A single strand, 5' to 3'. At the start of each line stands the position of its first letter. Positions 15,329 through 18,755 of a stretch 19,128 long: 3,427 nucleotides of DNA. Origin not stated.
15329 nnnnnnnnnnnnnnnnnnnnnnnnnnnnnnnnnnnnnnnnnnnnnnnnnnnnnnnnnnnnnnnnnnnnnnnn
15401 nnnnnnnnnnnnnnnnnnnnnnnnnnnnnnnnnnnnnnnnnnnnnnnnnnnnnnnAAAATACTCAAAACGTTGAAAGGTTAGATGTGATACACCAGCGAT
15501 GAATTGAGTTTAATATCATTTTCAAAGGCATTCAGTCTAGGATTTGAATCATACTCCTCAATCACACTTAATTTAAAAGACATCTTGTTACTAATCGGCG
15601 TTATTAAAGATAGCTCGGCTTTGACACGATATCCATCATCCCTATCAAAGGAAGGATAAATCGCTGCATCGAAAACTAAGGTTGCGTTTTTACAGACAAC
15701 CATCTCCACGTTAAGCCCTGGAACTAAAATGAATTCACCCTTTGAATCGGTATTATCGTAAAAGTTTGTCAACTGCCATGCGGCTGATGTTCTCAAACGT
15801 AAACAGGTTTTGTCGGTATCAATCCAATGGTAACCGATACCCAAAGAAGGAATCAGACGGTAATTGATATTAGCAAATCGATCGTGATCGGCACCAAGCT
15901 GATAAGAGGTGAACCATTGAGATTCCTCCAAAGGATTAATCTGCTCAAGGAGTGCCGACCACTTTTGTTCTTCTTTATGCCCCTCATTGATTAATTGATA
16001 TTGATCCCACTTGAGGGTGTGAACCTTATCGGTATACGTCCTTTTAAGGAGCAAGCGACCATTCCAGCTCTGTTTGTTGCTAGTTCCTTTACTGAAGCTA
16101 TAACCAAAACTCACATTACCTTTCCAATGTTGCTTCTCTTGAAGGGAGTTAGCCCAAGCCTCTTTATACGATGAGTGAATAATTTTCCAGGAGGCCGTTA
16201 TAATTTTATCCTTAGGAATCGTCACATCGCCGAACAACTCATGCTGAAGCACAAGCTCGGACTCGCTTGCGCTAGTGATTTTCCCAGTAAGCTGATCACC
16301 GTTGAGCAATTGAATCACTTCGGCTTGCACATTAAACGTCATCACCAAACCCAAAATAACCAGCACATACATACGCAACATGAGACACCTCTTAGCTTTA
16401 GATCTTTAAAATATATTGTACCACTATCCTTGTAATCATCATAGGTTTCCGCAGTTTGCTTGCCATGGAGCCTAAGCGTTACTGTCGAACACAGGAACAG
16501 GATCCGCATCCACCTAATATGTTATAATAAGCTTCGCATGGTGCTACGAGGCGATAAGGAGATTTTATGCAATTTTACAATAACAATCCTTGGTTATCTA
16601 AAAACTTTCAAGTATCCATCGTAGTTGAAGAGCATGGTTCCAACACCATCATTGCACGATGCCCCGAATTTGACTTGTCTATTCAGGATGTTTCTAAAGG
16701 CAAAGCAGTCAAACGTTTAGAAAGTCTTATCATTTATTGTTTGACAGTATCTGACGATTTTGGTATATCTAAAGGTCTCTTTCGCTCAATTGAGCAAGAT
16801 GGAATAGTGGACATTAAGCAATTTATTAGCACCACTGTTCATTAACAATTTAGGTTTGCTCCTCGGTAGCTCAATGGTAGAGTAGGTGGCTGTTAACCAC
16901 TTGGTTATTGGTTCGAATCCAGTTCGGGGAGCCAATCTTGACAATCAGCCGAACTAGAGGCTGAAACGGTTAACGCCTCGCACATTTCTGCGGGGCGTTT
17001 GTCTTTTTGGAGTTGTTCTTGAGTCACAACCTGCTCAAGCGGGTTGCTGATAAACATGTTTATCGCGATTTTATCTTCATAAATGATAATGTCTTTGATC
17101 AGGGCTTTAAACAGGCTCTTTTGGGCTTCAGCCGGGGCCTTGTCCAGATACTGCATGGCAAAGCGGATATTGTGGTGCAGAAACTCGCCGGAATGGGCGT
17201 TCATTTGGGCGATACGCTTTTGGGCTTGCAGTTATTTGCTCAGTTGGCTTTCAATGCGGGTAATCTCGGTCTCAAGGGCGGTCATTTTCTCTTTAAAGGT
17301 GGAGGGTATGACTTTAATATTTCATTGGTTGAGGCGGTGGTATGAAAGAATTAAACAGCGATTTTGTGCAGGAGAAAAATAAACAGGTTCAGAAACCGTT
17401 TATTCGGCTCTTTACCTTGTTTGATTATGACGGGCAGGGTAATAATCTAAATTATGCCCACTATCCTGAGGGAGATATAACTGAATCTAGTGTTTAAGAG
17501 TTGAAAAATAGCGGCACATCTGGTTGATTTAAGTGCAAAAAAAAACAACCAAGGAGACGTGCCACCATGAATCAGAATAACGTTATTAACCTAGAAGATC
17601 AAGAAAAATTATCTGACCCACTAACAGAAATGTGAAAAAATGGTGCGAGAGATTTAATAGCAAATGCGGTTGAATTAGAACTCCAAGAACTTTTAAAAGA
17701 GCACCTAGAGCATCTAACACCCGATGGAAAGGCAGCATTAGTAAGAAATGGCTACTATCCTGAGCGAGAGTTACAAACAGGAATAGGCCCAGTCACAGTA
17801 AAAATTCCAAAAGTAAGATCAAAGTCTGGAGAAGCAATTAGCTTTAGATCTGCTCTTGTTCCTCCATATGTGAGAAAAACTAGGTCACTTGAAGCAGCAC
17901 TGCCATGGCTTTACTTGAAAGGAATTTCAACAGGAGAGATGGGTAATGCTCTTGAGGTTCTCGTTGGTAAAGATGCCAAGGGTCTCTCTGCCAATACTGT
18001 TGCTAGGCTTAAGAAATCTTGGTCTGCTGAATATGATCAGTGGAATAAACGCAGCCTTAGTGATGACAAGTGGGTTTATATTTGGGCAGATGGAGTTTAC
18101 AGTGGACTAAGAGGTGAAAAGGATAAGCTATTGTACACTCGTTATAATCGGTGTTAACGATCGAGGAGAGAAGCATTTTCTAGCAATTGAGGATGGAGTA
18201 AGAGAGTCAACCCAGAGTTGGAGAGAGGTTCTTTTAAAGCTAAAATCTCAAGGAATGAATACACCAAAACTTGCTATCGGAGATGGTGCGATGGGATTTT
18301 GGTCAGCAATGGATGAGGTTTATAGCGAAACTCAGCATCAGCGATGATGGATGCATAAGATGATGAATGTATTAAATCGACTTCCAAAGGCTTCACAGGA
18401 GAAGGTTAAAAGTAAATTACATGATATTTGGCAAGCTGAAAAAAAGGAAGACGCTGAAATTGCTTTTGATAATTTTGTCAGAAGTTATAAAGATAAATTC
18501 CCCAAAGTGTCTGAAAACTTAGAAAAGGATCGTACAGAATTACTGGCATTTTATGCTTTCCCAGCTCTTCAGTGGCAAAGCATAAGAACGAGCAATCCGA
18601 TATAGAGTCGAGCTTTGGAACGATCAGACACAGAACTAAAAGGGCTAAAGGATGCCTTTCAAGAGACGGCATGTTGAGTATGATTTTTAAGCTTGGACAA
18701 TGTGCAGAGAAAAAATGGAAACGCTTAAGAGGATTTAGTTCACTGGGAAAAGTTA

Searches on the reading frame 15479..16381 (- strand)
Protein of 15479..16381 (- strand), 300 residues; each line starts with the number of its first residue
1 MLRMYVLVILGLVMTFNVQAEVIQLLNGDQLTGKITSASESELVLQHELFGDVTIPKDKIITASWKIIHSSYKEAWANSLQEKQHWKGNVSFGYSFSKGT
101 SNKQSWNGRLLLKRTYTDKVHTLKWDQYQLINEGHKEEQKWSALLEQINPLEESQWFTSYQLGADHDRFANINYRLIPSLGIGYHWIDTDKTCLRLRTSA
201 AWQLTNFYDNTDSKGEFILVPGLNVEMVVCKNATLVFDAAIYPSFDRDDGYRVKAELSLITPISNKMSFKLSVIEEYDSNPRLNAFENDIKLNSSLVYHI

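Call 10: search_protein_families(library=pfam, proteins=[window:15479-16381:-], max_evalue=0.001)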
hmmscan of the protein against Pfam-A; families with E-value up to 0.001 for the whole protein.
window:15479-16381:- (300 aa): 1 family
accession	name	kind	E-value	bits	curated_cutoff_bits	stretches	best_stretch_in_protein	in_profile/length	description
PF04338.18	DUF481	-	3.3e-34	119.2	21.1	1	90-299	1-209/210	Protein of unknown function, DUF481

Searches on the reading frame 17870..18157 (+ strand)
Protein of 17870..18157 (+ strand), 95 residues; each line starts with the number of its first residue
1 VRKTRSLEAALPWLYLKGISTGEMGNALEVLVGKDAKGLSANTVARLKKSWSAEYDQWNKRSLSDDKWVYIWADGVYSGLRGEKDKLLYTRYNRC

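Call 83: search_protein_families(library=pfam, proteins=[window:17870-18157:+], max_evalue=0.01)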
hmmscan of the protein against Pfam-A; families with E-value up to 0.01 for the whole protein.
window:17870-18157:+ (95 aa): 1 family
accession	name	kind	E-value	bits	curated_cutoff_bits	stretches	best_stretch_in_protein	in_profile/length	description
PF00872.24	Transposase_mut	-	8.5e-10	38.5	21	1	2-83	98-175/379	Transposase, Mutator family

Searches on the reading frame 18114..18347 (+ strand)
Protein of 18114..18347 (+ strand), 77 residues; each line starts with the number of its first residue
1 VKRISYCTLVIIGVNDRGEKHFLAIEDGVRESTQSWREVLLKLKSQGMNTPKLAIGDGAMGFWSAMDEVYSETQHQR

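Call 83: search_protein_families(library=pfam, proteins=[window:18114-18347:+], max_evalue=0.01)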
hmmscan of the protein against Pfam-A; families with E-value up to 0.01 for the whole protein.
window:18114-18347:+ (77 aa): 2 families
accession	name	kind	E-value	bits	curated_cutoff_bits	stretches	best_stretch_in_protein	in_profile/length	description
PF00872.24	Transposase_mut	-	2.1e-12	47.1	21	1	5-77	180-252/379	Transposase, Mutator family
PF10551.15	MULE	-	0.0041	18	27.6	1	8-76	17-90/99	MULE transposase domain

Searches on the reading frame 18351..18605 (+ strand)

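Call 83: search_protein_families(library=pfam, proteins=[window:18351-18605:+], max_evalue=0.01)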
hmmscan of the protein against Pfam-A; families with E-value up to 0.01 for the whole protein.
window:18351-18605:+ (84 aa): 1 family
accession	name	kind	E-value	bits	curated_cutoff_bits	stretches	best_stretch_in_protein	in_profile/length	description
PF00872.24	Transposase_mut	-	1.5e-15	57.5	21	1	2-84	256-338/379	Transposase, Mutator family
